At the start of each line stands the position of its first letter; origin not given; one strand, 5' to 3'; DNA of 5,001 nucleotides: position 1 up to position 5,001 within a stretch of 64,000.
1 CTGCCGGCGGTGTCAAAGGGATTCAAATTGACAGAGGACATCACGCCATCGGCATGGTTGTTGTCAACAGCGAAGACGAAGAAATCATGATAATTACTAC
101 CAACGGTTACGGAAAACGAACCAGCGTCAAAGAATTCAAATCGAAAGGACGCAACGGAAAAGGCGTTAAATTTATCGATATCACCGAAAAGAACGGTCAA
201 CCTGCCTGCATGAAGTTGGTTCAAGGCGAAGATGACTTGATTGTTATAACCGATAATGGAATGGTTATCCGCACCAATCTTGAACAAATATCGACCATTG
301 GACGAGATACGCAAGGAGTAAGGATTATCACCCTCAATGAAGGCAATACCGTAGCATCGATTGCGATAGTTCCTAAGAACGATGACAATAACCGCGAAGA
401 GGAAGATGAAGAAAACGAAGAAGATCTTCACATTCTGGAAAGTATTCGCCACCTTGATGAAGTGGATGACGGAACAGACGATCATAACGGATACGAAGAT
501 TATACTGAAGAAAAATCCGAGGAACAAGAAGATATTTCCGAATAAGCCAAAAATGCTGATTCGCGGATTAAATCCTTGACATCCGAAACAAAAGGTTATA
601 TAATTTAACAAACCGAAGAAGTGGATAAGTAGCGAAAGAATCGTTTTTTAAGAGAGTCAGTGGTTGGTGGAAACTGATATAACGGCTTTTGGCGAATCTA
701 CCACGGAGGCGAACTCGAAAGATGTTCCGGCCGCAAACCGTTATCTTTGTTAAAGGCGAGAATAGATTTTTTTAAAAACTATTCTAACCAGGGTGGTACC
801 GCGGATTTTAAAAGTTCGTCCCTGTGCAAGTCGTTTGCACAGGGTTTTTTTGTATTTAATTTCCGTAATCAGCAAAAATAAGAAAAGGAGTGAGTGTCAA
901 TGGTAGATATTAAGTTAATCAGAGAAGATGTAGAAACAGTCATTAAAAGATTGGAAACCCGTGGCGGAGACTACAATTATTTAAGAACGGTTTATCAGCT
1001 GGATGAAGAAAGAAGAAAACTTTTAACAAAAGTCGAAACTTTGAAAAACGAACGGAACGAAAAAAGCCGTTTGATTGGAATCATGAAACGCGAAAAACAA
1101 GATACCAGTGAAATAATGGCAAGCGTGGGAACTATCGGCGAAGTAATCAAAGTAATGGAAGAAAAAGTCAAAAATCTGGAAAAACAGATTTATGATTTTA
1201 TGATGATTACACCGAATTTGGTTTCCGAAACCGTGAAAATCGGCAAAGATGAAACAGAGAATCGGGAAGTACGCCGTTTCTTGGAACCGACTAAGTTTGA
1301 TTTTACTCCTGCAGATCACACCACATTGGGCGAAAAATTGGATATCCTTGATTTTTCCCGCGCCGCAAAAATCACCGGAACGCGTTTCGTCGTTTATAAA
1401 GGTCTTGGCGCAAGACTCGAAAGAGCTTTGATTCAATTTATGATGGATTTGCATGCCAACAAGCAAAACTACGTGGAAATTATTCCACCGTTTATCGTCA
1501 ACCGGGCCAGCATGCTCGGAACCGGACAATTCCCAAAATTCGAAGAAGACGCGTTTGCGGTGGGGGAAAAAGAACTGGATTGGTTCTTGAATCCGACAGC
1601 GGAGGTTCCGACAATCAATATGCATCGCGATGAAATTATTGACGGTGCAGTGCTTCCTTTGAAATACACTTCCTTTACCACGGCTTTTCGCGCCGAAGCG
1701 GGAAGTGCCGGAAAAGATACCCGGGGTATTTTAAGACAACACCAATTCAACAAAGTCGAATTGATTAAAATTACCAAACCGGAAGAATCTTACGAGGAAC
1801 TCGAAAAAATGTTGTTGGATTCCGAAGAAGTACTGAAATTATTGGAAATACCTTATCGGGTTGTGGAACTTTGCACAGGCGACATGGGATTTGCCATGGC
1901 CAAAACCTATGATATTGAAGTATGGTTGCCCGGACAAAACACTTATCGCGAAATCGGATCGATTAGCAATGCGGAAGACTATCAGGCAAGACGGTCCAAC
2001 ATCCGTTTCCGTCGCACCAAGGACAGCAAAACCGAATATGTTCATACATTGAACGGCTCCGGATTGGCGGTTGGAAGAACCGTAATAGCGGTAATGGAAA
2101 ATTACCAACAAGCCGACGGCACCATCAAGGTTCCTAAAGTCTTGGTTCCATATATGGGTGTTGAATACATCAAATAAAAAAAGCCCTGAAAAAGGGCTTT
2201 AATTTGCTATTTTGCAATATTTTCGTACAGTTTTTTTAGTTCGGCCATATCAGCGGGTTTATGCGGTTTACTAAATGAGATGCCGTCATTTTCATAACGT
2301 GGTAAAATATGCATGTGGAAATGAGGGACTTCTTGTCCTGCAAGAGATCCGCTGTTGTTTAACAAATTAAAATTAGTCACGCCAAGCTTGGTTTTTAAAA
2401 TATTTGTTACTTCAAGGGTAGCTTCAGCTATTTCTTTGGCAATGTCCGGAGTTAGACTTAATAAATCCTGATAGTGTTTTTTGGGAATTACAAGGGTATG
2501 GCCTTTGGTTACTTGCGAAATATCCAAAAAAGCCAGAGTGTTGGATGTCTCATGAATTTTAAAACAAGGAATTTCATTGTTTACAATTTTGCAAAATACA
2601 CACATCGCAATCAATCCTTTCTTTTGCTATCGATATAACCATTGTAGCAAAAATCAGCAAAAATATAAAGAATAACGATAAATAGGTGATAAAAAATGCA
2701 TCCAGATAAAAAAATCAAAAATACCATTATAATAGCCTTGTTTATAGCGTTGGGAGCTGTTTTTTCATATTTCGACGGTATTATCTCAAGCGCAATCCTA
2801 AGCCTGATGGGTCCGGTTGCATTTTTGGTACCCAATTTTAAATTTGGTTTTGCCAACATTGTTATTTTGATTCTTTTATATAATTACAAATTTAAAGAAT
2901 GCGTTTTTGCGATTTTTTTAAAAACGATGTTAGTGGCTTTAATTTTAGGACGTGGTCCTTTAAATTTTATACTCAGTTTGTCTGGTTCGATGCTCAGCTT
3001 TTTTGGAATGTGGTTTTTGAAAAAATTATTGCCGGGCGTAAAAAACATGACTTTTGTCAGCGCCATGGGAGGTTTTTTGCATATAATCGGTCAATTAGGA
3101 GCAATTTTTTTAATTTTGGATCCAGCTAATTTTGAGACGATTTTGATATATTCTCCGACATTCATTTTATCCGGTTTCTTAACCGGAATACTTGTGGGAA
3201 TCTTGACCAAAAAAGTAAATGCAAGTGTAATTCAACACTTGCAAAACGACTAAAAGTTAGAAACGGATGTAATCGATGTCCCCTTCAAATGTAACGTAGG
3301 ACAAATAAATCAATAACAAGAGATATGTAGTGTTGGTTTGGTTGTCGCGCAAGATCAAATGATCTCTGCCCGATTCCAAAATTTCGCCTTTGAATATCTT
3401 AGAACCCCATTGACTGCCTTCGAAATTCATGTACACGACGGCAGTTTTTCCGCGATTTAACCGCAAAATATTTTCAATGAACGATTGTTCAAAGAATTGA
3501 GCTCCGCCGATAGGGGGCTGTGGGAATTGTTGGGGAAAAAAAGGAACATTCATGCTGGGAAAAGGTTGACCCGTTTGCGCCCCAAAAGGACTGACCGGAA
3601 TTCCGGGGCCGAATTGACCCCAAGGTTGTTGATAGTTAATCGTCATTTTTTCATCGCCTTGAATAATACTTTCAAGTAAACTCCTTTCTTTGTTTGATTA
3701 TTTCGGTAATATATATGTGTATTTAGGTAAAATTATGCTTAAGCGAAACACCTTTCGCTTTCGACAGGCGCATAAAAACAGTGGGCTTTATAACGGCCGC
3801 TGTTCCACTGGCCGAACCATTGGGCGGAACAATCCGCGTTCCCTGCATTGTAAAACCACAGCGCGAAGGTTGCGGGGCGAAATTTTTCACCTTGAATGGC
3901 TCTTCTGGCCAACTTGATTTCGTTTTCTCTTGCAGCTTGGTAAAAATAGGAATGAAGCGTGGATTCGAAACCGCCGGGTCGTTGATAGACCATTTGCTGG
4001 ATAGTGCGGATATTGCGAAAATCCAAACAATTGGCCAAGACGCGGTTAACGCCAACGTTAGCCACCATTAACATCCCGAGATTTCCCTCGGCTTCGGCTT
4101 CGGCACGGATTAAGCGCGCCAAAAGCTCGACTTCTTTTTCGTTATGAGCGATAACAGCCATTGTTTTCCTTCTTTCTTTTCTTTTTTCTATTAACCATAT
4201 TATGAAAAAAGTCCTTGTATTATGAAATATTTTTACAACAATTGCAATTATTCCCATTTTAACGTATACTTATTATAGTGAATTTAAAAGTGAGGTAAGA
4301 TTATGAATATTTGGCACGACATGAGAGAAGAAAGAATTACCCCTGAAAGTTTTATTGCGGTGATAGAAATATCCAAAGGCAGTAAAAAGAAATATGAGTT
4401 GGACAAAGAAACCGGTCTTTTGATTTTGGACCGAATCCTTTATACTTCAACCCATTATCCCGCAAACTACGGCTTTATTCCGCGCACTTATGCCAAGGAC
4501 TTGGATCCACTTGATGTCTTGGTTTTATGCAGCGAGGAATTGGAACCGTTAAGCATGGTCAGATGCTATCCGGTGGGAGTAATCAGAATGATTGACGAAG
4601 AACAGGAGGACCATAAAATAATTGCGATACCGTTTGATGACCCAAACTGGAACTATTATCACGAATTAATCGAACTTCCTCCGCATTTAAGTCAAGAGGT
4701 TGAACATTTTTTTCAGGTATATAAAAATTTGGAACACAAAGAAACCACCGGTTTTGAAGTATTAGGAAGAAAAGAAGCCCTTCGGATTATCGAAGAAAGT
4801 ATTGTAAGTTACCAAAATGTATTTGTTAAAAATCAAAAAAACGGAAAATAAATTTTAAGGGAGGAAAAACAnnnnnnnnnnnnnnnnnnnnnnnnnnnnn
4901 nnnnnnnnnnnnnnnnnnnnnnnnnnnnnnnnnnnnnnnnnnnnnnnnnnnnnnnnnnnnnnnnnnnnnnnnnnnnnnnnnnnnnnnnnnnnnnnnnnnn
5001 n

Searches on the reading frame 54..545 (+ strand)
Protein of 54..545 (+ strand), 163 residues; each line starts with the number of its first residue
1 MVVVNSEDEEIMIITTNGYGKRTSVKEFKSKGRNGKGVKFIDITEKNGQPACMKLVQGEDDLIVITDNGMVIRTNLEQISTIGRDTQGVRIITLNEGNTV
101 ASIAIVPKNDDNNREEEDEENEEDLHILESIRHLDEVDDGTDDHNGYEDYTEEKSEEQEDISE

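Call 30: search_protein_families(library=pfam, proteins=[window:54-545:+], max_evalue=0.001)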
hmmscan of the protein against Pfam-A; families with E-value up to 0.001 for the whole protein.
window:54-545:+ (163 aa): 1 family
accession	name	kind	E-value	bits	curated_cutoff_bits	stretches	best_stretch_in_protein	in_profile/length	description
PF03989.18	DNA_gyraseA_C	-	4.9e-29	100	27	2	60-106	1-47/48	DNA gyrase C-terminal domain, beta-propeller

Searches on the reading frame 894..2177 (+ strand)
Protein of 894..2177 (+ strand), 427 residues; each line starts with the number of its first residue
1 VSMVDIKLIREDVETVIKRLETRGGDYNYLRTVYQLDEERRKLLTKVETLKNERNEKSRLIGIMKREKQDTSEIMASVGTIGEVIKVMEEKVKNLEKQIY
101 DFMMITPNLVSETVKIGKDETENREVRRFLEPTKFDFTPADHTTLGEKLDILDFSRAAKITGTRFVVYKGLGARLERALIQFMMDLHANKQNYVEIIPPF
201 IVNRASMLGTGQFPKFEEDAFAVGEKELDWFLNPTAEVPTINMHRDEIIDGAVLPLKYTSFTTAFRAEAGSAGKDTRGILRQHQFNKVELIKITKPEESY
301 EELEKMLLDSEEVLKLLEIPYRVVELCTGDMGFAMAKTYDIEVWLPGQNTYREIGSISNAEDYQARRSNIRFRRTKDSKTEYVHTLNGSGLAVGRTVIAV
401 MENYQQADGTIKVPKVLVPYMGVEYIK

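Call 30: search_protein_families(library=pfam, proteins=[window:894-2177:+], max_evalue=0.001)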
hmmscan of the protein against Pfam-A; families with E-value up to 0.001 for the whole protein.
window:894-2177:+ (427 aa): 2 families
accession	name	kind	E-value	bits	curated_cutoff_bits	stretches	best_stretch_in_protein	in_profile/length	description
PF00587.30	tRNA-synt_2b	-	2.2e-41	142.3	29.3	1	228-404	9-179/179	tRNA synthetase class II core domain (G, H, P, S and T)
PF02403.27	Seryl_tRNA_N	-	4.5e-27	94.9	28.2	1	3-110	1-108/108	Seryl-tRNA synthetase N-terminal domain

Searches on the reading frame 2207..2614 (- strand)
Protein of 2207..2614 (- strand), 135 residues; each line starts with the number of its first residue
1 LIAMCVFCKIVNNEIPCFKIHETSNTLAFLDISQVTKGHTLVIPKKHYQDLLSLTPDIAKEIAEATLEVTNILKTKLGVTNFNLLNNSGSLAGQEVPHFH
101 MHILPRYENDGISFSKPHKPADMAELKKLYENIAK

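Call 30: search_protein_families(library=pfam, proteins=[window:2207-2614:-], max_evalue=0.001)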
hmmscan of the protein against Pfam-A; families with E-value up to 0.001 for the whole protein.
window:2207-2614:- (135 aa): 2 families
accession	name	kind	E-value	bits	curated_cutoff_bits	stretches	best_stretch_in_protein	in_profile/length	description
PF01230.28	HIT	-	6.7e-23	81.6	21.5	1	13-108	2-97/98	HIT domain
PF11969.13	DcpS_C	-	2.2e-13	51.1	24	1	5-105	2-101/114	Scavenger mRNA decapping enzyme C-term binding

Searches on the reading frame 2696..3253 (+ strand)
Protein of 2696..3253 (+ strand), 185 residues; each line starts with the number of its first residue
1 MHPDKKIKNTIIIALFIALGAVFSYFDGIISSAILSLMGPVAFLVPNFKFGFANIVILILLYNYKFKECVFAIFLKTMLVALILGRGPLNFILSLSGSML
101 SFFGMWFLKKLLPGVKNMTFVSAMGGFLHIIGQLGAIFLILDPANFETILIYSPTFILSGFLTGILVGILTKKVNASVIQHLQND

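Call 30: search_protein_families(library=pfam, proteins=[window:2696-3253:+], max_evalue=0.001)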
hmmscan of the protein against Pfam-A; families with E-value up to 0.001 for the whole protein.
window:2696-3253:+ (185 aa): 1 family
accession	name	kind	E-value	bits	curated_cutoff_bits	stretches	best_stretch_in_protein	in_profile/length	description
PF07456.16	Hpre_diP_synt_I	-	6.4e-25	88.3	30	1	40-173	16-146/147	Heptaprenyl diphosphate synthase component I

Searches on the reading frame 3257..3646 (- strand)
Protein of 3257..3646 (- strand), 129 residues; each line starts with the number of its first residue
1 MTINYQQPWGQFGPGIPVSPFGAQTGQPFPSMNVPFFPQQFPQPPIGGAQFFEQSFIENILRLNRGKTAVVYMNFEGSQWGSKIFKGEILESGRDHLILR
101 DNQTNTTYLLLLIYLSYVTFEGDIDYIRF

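Call 30: search_protein_families(library=pfam, proteins=[window:3257-3646:-], max_evalue=0.001)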
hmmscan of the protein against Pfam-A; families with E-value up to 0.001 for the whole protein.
window:3257-3646:- (129 aa): 1 family
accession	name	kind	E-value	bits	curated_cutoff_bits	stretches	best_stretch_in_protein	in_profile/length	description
PF09671.16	Spore_GerQ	-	3.5e-32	110.6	25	1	53-126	2-76/76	Spore coat protein (Spore_GerQ)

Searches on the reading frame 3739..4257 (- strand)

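Call 30: search_protein_families(library=pfam, proteins=[window:3739-4257:-], max_evalue=0.001)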
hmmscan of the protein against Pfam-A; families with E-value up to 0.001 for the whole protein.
window:3739-4257:- (172 aa): 1 family
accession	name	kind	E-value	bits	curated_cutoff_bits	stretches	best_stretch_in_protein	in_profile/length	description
PF07486.17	Hydrolase_2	-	1.1e-16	61.7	27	1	57-162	2-100/100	Cell Wall Hydrolase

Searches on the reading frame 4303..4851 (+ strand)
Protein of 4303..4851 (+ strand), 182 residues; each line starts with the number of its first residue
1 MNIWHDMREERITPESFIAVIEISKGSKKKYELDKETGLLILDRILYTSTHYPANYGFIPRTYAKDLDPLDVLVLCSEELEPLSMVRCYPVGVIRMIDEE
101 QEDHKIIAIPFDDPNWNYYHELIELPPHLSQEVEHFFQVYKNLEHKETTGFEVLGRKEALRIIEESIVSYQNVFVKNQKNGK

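Call 30: search_protein_families(library=pfam, proteins=[window:4303-4851:+], max_evalue=0.001)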
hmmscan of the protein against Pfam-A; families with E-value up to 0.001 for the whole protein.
window:4303-4851:+ (182 aa): 1 family
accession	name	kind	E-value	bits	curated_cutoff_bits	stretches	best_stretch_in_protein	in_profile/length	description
PF00719.24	Pyrophosphatase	-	6.9e-57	192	23.5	1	19-171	1-153/153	Inorganic pyrophosphatase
